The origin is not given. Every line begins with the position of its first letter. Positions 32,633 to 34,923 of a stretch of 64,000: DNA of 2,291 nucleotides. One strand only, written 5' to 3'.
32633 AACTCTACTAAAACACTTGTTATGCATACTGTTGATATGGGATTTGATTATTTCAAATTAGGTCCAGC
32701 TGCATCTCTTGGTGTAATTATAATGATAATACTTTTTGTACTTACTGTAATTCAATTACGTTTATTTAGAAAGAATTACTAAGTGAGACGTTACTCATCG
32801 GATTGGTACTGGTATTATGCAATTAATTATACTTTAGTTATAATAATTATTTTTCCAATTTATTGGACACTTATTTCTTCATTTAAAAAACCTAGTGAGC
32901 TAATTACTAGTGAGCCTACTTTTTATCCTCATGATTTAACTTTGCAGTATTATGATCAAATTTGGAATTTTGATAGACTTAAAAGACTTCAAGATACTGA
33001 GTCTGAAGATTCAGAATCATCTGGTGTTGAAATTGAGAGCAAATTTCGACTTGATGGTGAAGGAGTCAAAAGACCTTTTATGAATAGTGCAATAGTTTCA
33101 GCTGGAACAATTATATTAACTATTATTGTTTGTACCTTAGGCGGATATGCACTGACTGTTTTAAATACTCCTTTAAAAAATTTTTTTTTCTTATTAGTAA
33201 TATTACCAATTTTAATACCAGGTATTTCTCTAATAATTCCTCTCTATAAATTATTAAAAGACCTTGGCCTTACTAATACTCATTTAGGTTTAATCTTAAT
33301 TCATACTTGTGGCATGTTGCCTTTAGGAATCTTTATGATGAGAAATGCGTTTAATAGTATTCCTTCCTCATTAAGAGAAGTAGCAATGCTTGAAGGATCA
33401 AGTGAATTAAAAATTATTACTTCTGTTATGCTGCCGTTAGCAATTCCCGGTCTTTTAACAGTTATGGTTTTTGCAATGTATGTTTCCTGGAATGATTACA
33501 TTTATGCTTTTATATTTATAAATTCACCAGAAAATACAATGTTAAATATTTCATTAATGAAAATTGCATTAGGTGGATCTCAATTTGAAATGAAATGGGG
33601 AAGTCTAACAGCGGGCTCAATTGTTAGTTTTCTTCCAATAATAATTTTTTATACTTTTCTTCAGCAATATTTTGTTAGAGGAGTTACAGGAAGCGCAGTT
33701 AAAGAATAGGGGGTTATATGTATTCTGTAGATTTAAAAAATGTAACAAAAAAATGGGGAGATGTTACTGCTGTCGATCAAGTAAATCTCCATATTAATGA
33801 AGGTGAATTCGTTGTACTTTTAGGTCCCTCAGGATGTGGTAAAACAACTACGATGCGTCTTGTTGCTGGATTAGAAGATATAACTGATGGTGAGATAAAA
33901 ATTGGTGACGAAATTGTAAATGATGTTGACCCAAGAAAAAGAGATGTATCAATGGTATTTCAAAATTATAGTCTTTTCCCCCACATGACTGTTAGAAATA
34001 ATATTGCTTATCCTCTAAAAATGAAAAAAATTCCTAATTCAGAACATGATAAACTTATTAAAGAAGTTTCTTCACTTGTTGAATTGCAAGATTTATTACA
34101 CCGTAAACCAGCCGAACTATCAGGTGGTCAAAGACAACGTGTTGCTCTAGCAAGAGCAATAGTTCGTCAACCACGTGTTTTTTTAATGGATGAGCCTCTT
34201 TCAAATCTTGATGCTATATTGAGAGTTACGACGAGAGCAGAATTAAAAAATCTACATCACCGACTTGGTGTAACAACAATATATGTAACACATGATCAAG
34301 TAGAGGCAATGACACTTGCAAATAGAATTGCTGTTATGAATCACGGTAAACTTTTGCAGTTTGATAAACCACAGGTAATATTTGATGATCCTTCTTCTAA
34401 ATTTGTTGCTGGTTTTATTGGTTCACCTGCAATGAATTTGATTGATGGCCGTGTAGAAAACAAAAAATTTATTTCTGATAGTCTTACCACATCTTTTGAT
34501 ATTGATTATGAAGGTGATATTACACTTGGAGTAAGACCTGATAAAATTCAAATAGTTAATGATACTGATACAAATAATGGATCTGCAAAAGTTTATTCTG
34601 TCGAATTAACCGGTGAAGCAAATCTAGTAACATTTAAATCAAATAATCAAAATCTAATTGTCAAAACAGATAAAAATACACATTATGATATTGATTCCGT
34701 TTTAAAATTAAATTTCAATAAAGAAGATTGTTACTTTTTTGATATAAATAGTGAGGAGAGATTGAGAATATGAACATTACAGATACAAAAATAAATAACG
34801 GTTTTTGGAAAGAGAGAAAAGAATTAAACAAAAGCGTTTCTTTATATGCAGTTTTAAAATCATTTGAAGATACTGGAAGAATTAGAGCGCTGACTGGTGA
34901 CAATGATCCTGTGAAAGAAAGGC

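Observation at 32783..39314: One MalF-type but four MalG-type permease genes in one ABC importer locus, with divergence focused on the first periplasmic loop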

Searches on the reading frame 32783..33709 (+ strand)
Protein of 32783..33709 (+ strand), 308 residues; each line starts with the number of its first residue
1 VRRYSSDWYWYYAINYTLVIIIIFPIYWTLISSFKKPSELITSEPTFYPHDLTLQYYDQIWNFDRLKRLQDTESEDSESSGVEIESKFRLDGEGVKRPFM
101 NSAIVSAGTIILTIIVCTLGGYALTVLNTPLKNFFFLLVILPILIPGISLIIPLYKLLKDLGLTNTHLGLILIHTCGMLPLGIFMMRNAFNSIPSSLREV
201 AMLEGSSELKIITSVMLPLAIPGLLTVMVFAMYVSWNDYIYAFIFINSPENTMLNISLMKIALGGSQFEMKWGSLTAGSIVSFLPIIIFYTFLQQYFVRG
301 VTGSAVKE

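Call 3: search_protein_families(library=pfam, proteins=[window:32783-33709:+])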
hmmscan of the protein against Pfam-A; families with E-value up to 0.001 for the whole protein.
window:32783-33709:+ (308 aa): 1 family
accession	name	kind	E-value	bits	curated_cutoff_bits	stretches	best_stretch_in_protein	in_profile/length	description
PF00528.27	BPD_transp_1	-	3.8e-17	63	26.4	1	121-301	6-182/184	Binding-protein-dependent transport system inner membrane component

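Call 45: predict_structure(alignment_id=A2)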
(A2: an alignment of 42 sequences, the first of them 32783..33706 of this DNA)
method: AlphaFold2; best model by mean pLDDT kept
length: 308 residues; sequences in the alignment: 42
mean_pLDDT: 75.3   pTM: 0.71
mean pLDDT of the five models: 75.3, 69.8, 68.8, 68.7, 63.1
residues with pLDDT >= 90: 19; 70-90: 211; 50-70: 54; < 50: 24
segments of 3 or more residues with pLDDT < 50: 73-89, 305-308
pLDDT, mean of each block of 10 residues (from residue 1): 61 84 83 77 70 78 58 43 41 71 90 93 81 81 66 82 86 87 88 85 86 86 86 81 72 78 63 76 78 69 48
secondary structure, 60 per line:
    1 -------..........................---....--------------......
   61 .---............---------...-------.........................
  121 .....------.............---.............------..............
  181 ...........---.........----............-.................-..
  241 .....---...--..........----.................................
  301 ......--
elements in order: H8-33 H37-40 H55-61 H65-76 H96-125 H132-144 H148-160 H167-191 H195-203 H208-219 H221-237 H239-245 H254-263 H268-306

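Call 54: fold_search(model_id=the predicted structure, library=pdb)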
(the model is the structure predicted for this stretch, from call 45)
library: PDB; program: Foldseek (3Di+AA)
matches with E <= 10: 203; with E <= 0.001: 51
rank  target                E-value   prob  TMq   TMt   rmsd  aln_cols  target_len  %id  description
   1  8hps_B                7.3e-12  1.00  0.73  0.85   5.0       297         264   24  LpqY-SugABC in state 5 (released 2023-09-06)
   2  8hpm_B                1.2e-11  1.00  0.70  0.78   5.0       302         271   25  LpqY-SugABC in state 2 (released 2023-09-06)
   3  7caf_B                2.9e-11  1.00  0.69  0.77   5.0       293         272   25  Mycobacterium smegmatis LpqY-SugABC complex in the pre-translocation state (released 2020-12-02)
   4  8ja7_B                7.5e-11  1.00  0.68  0.76   4.7       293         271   25  Cryo-EM structure of Mycobacterium tuberculosis LpqY-SugABC in complex with trehalose (released 2023-09-27)
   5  7cad_B                8.6e-11  1.00  0.72  0.80   5.2       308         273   25  Mycobacterium smegmatis SugABC complex (released 2020-12-02)
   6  7cae_B                1.1e-10  1.00  0.70  0.78   5.2       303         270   25  Mycobacterium smegmatis LpqY-SugABC complex in the resting state (released 2020-12-02)
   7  8hpn_B                1.7e-10  1.00  0.71  0.81   4.5       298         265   24  LpqY-SugABC in state 3 (released 2023-09-06)
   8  8hpr_B                1.6e-09  1.00  0.69  0.81   4.2       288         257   24  LpqY-SugABC in state 4 (released 2023-09-06)
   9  3puv_G                2.1e-09  1.00  0.74  0.78   5.4       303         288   20  Crystal Structure of an outward-facing MBP-Maltose transporter complex bound to ADP-VO4 (released 2011-08-10)
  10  3rlf_G                2.4e-09  1.00  0.74  0.79   5.6       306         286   21  Crystal structure of the maltose-binding protein/maltose transporter complex in an outward-facing conformation bound t (released 2011-08-10)
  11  4ki0_G                2.8e-09  1.00  0.74  0.79   5.4       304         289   21  Crystal structure of the maltose-binding protein/maltose transporter complex in an outward-facing conformation bound t (released 2013-10-23)
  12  4jbw_G                4.8e-09  1.00  0.69  0.74   5.6       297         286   20  Crystal structure of E. coli maltose transporter MalFGK2 in complex with its regulatory protein EIIAglc (released 2013-06-12)
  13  2r6g_G                5.9e-09  1.00  0.74  0.80   4.9       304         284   20  The Crystal Structure of the E. coli Maltose Transporter (released 2007-11-27)
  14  4xtc_N                7.7e-09  1.00  0.69  0.73   4.2       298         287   20  Crystal structure of bacterial alginate ABC transporter in complex with alginate pentasaccharide-bound periplasmic pro (released 2016-03-02)
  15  3puz_G                1.2e-08  1.00  0.70  0.75   6.2       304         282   19  Crystal Structure of a pre-translocation state MBP-Maltose transporter complex bound to AMP-PNP (released 2011-05-18)
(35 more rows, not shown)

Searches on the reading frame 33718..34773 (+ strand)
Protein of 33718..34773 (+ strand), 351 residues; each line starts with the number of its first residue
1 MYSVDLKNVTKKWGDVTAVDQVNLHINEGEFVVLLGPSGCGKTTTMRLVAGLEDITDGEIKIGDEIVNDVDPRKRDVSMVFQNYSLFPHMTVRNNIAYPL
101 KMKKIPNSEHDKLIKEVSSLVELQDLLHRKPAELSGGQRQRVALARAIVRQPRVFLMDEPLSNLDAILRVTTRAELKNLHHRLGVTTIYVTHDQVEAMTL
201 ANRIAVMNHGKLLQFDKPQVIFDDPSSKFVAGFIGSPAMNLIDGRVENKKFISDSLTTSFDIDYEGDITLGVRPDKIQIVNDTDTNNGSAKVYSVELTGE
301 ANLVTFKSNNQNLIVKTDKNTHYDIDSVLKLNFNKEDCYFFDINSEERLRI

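Call 3: search_protein_families(library=pfam, proteins=[window:33718-34773:+])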
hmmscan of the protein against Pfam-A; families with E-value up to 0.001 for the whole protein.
window:33718-34773:+ (351 aa): 5 families
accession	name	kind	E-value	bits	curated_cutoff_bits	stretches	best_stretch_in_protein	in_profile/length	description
PF00005.33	ABC_tran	-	2.1e-35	122.7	25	1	20-161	2-136/137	ABC transporter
PF08402.16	TOBE_2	-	7.9e-07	29.6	21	1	270-341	1-76/76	TOBE domain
PF17912.7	OB_MalK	-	2.7e-06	28.6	27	1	235-277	1-53/53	MalK OB fold domain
PF02463.25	SMC_N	-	0.00031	20.7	40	0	29-205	24-212/220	RecF/RecN/SMC N terminal domain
PF13304.12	AAA_21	-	0.0009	19.8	27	0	31-55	1-25/304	AAA domain, putative AbiEii toxin, Type IV TA system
